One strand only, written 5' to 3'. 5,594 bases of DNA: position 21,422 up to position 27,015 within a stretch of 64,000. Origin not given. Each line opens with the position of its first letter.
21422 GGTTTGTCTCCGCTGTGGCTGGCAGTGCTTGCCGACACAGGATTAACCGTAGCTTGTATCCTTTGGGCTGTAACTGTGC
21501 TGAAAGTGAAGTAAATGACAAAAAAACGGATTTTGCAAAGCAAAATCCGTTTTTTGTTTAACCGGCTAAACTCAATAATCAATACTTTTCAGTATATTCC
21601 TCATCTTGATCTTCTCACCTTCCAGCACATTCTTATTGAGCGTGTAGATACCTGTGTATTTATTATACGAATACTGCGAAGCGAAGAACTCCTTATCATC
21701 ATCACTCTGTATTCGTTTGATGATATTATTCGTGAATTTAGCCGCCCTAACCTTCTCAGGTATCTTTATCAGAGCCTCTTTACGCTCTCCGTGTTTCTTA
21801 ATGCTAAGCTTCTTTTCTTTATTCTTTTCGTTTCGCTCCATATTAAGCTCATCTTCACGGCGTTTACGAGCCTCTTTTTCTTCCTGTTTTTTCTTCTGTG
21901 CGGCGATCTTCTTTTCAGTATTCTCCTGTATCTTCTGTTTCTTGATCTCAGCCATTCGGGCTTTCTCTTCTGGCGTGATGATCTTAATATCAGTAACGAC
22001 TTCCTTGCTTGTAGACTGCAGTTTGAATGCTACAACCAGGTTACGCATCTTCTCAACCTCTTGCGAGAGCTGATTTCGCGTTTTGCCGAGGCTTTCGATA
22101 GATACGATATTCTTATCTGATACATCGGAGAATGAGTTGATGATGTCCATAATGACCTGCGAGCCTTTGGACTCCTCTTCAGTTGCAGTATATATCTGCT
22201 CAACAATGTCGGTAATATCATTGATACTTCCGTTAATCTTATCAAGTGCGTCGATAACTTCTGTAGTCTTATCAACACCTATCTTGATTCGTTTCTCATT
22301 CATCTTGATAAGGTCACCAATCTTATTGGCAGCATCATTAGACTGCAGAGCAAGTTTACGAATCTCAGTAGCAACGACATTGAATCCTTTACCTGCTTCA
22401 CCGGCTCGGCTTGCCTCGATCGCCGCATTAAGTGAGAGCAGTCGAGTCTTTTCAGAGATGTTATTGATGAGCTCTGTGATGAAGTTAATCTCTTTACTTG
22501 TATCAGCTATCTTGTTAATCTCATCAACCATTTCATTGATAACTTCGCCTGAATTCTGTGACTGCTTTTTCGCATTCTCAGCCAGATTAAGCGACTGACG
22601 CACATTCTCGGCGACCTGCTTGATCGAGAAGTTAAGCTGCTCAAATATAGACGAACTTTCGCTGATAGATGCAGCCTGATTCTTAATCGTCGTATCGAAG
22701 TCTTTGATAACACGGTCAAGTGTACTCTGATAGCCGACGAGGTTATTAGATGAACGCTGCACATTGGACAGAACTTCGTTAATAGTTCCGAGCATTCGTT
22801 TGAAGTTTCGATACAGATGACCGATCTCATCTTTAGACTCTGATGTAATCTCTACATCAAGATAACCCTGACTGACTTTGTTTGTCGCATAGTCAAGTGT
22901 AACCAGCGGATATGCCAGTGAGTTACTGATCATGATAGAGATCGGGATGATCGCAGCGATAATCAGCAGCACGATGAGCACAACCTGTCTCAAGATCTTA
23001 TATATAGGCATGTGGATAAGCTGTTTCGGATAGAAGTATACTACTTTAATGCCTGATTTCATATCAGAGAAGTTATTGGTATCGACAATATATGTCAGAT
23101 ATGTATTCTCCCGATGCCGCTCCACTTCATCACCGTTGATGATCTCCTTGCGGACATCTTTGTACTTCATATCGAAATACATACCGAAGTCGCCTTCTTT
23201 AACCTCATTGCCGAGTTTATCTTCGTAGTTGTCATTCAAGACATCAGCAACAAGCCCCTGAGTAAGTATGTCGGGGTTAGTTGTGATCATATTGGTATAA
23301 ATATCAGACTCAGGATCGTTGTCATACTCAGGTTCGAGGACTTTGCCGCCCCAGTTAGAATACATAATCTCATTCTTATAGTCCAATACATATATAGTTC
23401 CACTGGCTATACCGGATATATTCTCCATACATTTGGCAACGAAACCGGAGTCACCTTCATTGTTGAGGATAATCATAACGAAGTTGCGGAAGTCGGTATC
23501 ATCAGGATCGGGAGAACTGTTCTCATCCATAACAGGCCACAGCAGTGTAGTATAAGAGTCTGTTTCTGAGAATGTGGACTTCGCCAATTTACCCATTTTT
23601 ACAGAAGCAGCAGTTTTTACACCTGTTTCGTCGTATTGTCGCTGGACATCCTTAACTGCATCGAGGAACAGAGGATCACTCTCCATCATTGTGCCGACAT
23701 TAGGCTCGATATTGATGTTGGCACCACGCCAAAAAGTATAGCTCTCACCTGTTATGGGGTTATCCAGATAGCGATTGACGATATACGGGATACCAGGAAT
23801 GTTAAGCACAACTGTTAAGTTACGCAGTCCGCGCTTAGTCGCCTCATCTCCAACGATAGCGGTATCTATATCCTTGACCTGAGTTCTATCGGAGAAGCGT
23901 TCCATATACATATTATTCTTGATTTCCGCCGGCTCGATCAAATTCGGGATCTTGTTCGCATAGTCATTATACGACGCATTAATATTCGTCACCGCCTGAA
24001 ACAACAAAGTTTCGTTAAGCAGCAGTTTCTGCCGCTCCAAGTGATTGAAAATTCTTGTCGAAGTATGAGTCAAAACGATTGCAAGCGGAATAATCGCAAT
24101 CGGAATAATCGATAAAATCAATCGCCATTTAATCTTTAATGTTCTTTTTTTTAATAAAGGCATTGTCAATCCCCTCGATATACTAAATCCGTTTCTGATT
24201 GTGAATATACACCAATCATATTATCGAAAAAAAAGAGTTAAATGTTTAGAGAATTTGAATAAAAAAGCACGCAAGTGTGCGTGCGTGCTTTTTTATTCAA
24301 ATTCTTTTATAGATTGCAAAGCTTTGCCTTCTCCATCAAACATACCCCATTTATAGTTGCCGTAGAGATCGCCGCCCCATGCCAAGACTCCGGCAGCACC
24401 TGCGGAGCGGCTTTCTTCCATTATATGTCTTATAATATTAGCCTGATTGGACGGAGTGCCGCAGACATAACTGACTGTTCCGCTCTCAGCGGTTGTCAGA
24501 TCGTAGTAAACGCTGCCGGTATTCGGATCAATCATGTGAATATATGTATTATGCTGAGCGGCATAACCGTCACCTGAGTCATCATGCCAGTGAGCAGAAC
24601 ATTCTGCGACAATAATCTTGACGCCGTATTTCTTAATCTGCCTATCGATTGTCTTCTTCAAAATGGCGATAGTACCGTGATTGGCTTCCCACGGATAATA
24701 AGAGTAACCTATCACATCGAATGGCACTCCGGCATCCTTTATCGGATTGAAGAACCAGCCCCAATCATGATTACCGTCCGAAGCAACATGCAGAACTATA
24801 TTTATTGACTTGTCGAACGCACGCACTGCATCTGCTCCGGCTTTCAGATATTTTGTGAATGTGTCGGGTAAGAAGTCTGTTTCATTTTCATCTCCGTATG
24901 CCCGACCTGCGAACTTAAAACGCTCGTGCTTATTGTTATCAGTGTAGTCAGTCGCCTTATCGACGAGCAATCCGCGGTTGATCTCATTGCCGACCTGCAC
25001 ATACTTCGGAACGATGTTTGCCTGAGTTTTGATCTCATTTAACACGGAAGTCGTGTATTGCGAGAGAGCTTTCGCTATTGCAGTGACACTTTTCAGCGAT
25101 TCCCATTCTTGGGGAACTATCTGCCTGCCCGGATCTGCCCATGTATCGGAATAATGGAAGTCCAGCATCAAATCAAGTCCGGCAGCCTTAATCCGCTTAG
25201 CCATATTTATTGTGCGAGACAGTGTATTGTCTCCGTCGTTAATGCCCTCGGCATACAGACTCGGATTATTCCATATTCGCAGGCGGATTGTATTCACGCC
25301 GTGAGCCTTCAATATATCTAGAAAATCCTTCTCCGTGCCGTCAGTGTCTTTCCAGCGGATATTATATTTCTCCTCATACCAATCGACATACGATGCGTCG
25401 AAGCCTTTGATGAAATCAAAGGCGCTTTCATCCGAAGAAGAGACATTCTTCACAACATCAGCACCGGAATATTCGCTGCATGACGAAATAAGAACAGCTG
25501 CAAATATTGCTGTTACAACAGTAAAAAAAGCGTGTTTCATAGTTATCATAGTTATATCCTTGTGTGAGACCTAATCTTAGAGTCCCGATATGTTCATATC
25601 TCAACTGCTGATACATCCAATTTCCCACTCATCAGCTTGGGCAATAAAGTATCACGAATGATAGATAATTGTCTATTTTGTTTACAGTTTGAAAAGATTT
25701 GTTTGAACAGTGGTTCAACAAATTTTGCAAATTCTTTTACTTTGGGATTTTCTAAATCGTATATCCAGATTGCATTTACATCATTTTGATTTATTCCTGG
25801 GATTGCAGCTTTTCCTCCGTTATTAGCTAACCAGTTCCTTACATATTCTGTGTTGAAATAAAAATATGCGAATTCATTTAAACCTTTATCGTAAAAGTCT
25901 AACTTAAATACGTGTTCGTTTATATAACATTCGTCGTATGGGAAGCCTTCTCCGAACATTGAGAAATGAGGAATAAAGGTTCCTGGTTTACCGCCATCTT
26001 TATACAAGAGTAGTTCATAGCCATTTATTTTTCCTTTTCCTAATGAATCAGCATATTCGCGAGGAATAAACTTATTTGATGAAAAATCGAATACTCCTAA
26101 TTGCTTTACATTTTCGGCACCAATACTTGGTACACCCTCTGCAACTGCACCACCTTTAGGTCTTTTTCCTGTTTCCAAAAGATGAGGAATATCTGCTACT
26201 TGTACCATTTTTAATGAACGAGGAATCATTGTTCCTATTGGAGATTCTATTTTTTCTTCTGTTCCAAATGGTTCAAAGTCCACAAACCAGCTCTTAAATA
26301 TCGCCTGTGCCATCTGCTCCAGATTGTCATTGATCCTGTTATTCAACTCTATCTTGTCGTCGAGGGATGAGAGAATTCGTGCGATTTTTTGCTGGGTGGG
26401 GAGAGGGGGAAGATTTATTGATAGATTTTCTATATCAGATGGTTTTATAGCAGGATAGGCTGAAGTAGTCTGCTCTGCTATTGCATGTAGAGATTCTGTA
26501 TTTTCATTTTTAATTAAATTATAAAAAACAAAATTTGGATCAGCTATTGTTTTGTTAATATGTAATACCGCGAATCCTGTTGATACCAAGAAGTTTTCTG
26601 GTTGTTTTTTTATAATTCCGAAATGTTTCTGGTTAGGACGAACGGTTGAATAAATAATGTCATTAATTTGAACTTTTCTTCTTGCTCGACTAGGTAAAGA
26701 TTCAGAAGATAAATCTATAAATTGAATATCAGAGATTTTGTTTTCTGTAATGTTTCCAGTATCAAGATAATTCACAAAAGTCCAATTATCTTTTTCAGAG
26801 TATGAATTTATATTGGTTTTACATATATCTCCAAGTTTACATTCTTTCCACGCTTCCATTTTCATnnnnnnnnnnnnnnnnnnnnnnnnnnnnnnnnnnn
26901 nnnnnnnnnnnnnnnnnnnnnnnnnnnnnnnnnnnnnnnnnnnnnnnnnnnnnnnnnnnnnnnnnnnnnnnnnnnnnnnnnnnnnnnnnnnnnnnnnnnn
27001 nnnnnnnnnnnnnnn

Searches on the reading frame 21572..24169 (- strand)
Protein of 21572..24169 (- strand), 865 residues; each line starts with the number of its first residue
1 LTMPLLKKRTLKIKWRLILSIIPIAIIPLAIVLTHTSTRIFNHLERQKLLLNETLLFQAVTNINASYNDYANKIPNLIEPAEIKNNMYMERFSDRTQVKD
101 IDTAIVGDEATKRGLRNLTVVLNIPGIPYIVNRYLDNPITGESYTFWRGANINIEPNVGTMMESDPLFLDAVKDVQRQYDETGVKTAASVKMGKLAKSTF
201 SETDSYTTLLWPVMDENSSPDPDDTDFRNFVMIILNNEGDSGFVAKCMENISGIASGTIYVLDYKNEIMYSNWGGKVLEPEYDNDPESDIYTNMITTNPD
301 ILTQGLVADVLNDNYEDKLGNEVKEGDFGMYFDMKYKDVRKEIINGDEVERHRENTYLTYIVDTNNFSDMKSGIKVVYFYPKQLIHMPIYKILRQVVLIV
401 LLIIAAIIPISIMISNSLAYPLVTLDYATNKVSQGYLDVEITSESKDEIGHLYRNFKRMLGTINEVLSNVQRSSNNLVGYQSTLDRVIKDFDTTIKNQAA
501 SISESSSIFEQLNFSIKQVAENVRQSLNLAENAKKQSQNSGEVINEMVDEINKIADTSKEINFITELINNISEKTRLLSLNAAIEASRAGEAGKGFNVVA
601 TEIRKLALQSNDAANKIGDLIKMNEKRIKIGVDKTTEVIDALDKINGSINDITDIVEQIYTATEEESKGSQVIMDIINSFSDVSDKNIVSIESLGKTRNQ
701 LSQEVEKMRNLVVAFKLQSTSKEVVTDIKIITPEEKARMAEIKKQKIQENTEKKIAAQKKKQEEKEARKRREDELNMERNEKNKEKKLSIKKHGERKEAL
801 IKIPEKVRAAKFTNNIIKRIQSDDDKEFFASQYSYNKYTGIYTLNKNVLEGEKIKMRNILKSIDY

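Call 4: search_protein_families(library=pfam, proteins=[window:21572-24169:-])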
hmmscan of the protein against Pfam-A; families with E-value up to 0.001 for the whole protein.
window:21572-24169:- (865 aa): 2 families
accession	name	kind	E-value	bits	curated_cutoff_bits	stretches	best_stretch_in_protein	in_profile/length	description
PF00015.26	MCPsignal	-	2.3e-35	122.4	34.6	1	529-683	3-171/172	Methyl-accepting chemotaxis protein (MCP) signalling domain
PF00672.30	HAMP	-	4.9e-06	27.2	25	1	414-464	2-52/53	HAMP domain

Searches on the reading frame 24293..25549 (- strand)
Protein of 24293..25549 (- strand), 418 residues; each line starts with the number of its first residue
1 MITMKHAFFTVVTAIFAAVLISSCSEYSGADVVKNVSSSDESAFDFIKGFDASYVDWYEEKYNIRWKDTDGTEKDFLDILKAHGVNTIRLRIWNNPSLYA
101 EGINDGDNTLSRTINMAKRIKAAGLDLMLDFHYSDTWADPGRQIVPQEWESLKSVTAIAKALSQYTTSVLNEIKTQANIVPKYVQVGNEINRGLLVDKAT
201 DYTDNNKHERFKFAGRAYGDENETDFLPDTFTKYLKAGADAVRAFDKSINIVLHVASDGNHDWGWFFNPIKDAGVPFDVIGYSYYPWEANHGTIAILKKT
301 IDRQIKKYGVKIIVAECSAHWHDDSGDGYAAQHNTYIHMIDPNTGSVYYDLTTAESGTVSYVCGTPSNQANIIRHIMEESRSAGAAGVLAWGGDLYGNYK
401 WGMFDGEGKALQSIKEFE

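Call 4: search_protein_families(library=pfam, proteins=[window:24293-25549:-])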
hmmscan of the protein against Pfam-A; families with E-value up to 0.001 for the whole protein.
window:24293-25549:- (418 aa): 2 families
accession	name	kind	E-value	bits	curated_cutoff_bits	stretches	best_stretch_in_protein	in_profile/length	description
PF07745.19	Glyco_hydro_53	-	1.4e-72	245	24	1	47-337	1-264/340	Glycosyl hydrolase family 53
PF00150.24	Cellulase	-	7.2e-08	32.7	23.5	1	61-173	12-126/272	Cellulase (glycosyl hydrolase family 5)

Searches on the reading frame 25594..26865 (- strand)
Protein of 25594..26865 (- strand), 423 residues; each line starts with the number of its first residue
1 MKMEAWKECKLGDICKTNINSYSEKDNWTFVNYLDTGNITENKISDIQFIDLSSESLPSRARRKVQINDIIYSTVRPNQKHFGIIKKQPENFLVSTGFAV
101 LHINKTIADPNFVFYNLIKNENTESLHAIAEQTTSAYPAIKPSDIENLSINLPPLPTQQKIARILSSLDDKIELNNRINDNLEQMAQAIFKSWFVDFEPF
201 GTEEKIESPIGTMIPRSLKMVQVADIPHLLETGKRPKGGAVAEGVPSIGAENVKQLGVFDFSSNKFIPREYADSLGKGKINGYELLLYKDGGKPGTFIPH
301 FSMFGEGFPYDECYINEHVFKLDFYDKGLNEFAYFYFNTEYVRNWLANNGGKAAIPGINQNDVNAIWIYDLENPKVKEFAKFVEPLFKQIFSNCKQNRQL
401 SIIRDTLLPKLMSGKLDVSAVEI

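Call 4: search_protein_families(library=pfam, proteins=[window:25594-26865:-])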
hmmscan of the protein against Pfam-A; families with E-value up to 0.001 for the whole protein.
window:25594-26865:- (423 aa): 1 family
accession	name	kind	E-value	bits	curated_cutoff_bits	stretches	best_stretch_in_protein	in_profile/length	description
PF01420.25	Methylase_S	-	6.1e-22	79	22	1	3-184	1-168/168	Type I restriction modification DNA specificity domain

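Call 10: find_encoding_contigs(protein=window:25594-26865:-, flank=8000, max_places=10)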
Protein window:25594-26865:- (423 aa): 2 contigs read that carry it; 2 places shown.
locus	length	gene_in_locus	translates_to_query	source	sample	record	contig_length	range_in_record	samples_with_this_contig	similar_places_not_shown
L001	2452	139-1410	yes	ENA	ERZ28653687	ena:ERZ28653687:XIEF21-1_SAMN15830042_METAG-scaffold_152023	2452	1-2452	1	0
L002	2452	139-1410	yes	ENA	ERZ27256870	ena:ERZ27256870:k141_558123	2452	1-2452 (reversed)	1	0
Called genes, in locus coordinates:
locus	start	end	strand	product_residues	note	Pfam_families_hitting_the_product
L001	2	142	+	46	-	?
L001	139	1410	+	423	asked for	PF01420:Methylase_S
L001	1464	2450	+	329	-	?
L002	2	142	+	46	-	?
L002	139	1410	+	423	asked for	PF01420:Methylase_S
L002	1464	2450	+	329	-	?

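Call 76: search_protein_families(library=padloc, proteins=[window:25594-26865:-], max_evalue=0.001)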
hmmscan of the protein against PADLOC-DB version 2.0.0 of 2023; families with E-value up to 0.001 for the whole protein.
window:25594-26865:- (423 aa): 106 families (the best 25 are shown)
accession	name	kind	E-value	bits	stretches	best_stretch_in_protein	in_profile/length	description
PDLC03089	Specificity_I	-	1.6e-68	229.8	3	4-201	2-201/446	Type I specificity subunit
PDLC03068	Specificity_I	-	3.9e-62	208.7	1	3-419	1-398/403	Type I specificity subunit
PDLC03086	Specificity_I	-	6.3e-61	204.7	3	31-200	38-205/458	Type I specificity subunit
PDLC03164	Specificity_I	-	2.4e-54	183.3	1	6-418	3-396/409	Type I specificity subunit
PDLC03099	Specificity_I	-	1.1e-51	174.3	1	5-419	4-393/405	Type I specificity subunit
PDLC03168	Specificity_I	-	5.3e-50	169.2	2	5-199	4-196/459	Type I specificity subunit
PDLC03066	Specificity_I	-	2.6e-47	159.6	1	99-422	117-438/441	Type I specificity subunit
PDLC03154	Specificity_I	-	1.2e-46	158.1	1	3-419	1-396/406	Type I specificity subunit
PDLC03092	Specificity_I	-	6.3e-40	135.7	1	3-417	3-396/397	Type I specificity subunit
PDLC03087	Specificity_I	-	6.1e-33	112.3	1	4-191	13-203/418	Type I specificity subunit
PDLC04137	mad5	-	1e-27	95.3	1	5-408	2-390/392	mads_5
PDLC03063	Specificity_I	-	2.9e-27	93.8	2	130-204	102-176/369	Type I specificity subunit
PDLC03100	Specificity_I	-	3.7e-27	93.8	2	138-393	134-368/392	Type I specificity subunit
PDLC03173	Specificity_I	-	4.8e-27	93.2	2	206-386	40-211/463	Type I specificity subunit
PDLC03112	Specificity_I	-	7.7e-27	92.5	2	4-195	2-203/378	Type I specificity subunit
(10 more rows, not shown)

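Call 79: find_encoding_contigs(protein=window:25594-26859:-, flank=3000, max_places=10)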
Protein window:25594-26859:- (421 aa): 2 contigs read that carry it; 1 place shown.
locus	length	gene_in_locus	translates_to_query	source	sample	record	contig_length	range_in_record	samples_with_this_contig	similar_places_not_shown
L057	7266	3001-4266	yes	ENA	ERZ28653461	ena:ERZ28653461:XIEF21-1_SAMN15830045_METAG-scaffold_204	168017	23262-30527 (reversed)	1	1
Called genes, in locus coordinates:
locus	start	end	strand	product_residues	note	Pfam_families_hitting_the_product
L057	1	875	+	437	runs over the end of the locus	PF22020:RlmL_1st, PF02926:THUMP, PF01170:UPF0020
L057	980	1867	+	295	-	PF10543:ORF6N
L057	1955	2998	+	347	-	PF17761:DUF1016_N, PF06250:YhcG_C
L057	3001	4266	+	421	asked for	PF01420:Methylase_S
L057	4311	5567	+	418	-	PF00150:Cellulase (weak), PF07745:Glyco_hydro_53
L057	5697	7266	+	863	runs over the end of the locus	PF00672:HAMP (faint), PF00015:MCPsignal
